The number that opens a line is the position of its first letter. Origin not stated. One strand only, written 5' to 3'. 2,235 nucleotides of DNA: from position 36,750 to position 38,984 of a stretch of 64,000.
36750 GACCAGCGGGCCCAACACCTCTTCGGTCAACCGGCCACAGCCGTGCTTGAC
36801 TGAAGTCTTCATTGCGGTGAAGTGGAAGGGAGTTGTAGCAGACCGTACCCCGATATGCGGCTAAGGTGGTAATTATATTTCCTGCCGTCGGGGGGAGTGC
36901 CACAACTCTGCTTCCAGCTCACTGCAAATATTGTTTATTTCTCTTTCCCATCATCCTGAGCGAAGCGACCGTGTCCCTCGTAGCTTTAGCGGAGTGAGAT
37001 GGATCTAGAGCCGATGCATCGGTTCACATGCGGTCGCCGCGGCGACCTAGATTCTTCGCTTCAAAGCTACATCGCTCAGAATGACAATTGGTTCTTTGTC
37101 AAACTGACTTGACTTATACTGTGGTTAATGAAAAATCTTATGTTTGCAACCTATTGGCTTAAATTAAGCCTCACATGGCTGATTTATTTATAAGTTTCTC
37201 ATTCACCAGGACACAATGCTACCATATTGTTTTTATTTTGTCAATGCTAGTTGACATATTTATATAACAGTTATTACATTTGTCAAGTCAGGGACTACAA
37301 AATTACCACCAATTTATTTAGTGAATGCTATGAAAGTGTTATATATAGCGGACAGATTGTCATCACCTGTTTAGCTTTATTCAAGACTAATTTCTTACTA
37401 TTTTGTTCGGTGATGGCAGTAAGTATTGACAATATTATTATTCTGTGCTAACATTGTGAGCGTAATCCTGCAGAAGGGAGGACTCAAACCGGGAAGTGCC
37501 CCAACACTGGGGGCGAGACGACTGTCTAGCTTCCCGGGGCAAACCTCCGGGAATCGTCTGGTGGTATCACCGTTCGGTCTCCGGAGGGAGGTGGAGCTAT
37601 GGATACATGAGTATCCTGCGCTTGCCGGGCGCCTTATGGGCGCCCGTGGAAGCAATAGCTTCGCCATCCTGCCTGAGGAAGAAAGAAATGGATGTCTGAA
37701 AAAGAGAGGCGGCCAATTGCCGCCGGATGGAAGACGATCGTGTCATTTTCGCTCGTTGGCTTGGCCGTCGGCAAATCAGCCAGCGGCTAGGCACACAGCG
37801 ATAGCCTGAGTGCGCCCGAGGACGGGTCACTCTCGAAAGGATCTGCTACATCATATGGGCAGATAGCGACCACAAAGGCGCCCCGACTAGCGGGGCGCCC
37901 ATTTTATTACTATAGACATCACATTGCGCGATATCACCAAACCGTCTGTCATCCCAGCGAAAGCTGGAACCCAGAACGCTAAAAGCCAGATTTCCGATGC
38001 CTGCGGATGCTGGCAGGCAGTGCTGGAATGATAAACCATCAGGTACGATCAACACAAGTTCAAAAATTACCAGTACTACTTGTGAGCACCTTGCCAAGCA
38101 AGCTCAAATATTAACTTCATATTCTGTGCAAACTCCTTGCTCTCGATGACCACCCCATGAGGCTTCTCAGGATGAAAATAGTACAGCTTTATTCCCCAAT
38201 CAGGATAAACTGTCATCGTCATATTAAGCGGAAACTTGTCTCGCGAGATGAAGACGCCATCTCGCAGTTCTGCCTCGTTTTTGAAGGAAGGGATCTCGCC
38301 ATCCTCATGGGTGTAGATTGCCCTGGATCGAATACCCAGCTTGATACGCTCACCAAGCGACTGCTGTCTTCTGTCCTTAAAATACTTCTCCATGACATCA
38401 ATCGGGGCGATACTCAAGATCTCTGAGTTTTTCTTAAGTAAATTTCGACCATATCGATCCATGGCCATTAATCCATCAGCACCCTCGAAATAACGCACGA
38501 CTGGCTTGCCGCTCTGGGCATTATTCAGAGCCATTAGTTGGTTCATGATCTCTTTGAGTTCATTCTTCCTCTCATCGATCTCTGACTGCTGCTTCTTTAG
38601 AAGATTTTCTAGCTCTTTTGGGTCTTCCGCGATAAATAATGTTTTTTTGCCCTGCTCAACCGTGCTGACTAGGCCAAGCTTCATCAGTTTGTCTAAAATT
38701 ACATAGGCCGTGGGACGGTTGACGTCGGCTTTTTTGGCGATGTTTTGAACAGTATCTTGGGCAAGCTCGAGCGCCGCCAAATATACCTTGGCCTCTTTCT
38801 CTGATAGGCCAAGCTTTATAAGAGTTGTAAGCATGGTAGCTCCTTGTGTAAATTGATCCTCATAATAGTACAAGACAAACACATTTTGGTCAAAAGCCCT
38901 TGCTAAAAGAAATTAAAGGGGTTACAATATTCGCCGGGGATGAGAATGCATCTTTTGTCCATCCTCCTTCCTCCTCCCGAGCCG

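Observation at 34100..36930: About 2.9 kb of GC-rich DNA with no credible ORF in a gene-dense genome. It contains ~75-nt repeats R1/R2 bearing the hairpin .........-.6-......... and partial copies upstream. It may be a large structured RNA, a decayed acquired element, or genes degraded into pseudogenes.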

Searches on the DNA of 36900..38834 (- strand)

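Call 14: search_rna_families(source=window, start=36900, end=38100, threshold=evalue, max_evalue=10, show_alignments=2)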
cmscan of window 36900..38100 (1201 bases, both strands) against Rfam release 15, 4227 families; matches with E-value up to 10: 5.
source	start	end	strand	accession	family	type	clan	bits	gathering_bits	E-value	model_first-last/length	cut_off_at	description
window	37833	37898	+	RF02236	asX2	Gene; sRNA;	-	21.8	70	0.14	1-87/87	no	Xanthomonas sRNA asX2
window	38020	38089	+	RF01160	sn2841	Gene; snRNA; snoRNA; CD-box;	-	17.3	45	2.1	1-72/72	no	Small nucleolar RNA sn2841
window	37071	37160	-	RF02824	LPR10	Gene; sRNA;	-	17.1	69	4.6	1-94/94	no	Legionella RNA 10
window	37173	37299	+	RF00398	SNORA15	Gene; snRNA; snoRNA; HACA-box;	-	15.6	47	8.1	1-137/137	no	Small nucleolar RNA SNORA15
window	37562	37645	+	RF02594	NsiR9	Gene; sRNA;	-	12.9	90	9.5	1-123/123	no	Nitrogen stress-induced RNA 9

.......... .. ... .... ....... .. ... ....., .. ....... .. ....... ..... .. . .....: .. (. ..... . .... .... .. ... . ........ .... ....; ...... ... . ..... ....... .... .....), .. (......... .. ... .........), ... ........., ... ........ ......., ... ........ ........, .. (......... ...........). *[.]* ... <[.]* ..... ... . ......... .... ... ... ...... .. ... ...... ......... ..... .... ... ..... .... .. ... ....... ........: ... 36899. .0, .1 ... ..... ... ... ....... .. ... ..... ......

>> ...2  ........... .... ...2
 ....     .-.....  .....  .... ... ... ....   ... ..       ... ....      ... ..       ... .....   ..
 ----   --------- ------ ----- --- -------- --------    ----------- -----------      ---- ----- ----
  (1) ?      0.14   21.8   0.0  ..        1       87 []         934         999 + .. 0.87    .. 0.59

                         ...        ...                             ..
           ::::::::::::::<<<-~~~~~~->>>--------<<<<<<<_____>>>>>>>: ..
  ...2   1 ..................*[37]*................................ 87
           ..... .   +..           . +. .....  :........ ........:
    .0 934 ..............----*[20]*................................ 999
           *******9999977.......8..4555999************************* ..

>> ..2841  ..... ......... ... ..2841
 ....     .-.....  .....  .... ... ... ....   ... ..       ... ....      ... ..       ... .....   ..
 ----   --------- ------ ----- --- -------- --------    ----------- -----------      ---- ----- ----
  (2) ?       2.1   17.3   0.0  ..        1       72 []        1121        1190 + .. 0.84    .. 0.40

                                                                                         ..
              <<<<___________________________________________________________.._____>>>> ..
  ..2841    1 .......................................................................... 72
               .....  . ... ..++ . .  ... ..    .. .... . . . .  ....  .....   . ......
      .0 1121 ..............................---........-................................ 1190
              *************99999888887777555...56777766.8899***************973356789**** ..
